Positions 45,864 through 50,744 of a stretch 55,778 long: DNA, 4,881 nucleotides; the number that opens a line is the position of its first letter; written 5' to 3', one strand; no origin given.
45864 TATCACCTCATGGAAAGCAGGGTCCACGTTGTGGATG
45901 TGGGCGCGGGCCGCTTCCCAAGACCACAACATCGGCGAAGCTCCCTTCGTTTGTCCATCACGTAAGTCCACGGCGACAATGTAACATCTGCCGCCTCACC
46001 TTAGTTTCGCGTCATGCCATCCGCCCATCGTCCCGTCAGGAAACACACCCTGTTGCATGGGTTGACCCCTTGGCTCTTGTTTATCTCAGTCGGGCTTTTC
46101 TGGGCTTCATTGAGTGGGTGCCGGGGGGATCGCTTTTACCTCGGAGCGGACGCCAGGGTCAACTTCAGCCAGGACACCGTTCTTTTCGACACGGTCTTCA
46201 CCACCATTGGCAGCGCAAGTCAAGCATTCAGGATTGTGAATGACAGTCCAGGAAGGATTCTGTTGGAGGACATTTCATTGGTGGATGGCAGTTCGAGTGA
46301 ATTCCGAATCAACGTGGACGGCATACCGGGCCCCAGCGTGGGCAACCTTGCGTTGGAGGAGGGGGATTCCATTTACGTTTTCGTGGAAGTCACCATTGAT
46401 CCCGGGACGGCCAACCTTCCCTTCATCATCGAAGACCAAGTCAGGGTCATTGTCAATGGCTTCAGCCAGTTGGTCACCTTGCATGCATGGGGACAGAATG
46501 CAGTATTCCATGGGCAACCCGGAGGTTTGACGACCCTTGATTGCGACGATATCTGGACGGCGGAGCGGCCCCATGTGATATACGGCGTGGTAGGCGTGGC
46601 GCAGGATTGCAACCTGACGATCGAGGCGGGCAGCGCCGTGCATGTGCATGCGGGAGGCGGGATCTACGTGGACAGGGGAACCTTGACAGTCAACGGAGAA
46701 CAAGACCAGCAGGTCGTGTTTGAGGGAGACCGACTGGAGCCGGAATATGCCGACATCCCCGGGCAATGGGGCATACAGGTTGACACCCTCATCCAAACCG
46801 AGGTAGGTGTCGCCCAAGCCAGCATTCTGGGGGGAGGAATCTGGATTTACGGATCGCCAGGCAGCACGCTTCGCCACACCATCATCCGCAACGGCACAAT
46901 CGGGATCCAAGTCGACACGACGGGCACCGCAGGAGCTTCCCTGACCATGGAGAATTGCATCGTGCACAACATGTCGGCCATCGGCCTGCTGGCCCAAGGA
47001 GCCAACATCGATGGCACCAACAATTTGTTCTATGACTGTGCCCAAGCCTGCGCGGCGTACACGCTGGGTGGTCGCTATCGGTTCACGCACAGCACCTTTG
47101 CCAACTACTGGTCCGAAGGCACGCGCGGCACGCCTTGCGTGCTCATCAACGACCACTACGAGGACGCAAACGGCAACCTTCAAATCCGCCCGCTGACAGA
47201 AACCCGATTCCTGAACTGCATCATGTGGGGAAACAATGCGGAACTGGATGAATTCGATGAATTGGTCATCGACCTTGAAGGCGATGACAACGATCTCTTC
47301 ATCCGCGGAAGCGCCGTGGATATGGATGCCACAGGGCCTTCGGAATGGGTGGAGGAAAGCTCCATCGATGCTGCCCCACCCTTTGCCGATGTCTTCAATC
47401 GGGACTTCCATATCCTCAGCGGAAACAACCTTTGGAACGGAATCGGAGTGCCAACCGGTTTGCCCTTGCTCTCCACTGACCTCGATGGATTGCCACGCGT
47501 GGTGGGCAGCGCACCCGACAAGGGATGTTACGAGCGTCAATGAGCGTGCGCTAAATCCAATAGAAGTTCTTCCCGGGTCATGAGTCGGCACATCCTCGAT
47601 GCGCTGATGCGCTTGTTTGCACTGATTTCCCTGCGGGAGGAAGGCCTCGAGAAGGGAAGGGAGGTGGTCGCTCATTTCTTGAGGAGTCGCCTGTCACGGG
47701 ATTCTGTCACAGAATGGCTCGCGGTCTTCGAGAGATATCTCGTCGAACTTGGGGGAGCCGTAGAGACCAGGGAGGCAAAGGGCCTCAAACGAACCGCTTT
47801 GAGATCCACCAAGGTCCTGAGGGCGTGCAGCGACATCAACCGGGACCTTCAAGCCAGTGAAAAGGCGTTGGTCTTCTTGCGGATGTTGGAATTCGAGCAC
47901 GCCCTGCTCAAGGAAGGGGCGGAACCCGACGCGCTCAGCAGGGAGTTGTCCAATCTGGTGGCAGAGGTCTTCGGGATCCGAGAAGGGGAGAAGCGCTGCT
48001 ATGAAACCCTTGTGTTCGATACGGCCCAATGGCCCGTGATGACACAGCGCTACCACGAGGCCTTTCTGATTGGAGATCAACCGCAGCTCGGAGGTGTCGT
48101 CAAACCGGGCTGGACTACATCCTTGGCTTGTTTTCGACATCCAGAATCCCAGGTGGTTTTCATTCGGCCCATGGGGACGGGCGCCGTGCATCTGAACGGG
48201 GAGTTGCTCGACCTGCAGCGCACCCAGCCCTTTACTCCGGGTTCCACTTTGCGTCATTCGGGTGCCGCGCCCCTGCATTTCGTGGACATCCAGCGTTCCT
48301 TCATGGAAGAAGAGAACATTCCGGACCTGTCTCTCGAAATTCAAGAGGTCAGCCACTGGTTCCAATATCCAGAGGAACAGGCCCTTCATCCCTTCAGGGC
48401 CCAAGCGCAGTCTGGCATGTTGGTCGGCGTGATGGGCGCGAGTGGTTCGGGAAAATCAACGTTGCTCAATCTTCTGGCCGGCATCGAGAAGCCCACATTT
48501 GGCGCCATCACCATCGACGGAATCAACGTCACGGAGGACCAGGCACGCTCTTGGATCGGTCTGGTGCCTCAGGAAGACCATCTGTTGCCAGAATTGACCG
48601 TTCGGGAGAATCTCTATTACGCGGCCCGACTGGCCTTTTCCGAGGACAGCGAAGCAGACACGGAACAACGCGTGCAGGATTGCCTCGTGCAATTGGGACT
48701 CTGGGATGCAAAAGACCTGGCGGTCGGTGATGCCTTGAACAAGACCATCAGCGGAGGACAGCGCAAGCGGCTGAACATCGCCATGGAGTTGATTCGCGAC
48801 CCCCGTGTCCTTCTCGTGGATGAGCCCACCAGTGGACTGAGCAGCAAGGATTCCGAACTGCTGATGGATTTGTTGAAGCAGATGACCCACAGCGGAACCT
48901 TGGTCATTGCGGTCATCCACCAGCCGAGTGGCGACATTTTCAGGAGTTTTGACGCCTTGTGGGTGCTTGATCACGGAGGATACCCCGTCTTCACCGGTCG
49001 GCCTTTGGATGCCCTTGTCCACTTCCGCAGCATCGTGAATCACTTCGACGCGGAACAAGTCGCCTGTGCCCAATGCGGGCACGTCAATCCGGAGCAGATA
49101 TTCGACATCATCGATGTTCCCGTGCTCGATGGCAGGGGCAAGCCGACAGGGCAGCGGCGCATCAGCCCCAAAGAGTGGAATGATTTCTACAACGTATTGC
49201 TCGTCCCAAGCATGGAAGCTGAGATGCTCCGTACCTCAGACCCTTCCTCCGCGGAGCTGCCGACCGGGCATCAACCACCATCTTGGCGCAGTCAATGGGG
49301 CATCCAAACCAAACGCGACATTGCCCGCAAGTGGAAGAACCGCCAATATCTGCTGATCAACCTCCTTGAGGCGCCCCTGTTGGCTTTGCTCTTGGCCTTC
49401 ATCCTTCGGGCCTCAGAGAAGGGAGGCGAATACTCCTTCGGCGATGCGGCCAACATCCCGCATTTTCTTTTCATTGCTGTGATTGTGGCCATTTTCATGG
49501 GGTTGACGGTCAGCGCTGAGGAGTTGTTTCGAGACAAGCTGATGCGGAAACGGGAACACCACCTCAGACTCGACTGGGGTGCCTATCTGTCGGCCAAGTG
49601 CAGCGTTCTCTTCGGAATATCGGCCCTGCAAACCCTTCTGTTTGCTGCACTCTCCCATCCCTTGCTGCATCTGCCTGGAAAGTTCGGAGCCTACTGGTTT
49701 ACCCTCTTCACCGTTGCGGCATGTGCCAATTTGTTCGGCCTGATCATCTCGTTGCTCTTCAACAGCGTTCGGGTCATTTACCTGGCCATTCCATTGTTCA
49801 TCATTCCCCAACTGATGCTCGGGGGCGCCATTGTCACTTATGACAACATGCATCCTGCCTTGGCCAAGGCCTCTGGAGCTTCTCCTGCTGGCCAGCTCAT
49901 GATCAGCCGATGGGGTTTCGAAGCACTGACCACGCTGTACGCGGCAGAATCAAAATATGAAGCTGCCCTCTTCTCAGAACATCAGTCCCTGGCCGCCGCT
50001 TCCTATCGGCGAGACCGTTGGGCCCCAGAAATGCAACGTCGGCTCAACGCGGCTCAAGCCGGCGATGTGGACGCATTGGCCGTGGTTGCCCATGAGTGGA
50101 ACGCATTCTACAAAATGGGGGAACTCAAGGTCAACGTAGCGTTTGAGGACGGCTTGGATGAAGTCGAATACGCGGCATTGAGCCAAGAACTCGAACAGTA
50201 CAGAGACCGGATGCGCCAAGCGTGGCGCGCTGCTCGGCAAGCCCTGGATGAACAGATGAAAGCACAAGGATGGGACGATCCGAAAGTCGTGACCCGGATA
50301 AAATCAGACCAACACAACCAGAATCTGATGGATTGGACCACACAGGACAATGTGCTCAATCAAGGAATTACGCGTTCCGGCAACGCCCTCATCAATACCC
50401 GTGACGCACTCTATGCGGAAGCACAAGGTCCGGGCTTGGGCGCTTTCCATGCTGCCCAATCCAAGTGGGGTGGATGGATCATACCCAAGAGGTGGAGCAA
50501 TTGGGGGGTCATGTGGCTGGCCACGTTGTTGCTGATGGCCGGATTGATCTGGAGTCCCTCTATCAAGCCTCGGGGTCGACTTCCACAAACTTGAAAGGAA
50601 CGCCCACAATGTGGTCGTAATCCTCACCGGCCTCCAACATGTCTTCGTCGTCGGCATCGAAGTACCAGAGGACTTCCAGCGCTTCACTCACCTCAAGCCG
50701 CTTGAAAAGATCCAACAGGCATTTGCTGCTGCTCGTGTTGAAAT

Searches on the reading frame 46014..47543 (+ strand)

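Call 54: search_protein_families(library=pfam, proteins=[window:46014-47543:+], max_evalue=0.05)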
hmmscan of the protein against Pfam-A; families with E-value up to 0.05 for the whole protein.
window:46014-47543:+ (509 aa): 2 families
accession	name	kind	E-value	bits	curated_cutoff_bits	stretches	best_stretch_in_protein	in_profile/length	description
PF13229.12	Beta_helix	-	1.7e-07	31.5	25.9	1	273-362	69-158/158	Right handed beta helix region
PF17161.10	DUF5123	-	0.02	16.4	35.1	0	357-478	3-109/113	Domain of unknown function (DUF5123)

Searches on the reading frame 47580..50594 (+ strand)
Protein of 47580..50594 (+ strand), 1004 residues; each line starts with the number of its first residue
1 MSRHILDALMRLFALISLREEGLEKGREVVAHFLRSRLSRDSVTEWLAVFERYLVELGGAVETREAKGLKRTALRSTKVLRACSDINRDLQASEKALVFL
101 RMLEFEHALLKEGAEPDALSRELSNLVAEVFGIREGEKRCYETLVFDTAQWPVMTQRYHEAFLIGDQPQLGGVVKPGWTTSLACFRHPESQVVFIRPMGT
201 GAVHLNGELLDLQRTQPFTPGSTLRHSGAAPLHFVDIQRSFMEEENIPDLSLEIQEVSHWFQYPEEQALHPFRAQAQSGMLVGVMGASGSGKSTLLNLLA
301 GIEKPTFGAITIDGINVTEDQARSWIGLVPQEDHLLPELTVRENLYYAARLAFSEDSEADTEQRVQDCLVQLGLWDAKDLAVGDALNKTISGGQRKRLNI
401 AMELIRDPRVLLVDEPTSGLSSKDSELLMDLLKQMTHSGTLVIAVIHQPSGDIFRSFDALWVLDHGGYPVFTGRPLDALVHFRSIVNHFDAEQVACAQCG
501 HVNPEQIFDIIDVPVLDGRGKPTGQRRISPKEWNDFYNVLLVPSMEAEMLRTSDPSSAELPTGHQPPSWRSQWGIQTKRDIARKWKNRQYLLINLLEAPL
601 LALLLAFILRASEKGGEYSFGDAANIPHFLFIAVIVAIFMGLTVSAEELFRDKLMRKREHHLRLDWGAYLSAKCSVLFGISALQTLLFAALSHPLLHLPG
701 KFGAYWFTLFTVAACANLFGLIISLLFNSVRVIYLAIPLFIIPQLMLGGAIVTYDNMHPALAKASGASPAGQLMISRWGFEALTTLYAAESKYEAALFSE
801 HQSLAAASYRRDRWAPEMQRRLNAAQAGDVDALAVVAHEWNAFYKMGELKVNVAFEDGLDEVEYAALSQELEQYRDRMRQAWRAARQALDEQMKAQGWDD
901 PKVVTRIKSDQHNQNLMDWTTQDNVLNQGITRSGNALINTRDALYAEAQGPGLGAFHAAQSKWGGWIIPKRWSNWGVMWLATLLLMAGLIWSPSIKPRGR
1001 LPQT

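Call 54: search_protein_families(library=pfam, proteins=[window:47580-50594:+], max_evalue=0.05)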
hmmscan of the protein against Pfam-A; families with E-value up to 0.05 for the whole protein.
window:47580-50594:+ (1004 aa): 8 families
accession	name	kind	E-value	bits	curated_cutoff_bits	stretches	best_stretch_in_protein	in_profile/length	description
PF00005.33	ABC_tran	-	4.4e-33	115.2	25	1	272-418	4-137/137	ABC transporter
PF01061.29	ABC2_membrane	-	3.3e-24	86.1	26.9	1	572-769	2-198/211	ABC-2 type transporter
PF13304.12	AAA_21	-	0.00013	22.6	27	0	391-444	239-295/304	AAA domain, putative AbiEii toxin, Type IV TA system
PF12698.13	ABC2_membrane_3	-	0.0021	17.7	31.6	1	629-765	164-303/347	ABC-2 family transporter protein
PF13555.12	AAA_29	-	0.0058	16.8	27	1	278-296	22-39/61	P-loop containing region of AAA domain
PF03193.22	RsgA_GTPase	-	0.0075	16.5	30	1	269-306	97-133/174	RsgA GTPase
PF13191.12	AAA_16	-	0.0078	17.2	32.6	1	273-308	18-52/167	AAA ATPase domain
PF13604.12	AAA_30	-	0.045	13.9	27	0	273-306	11-45/191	AAA domain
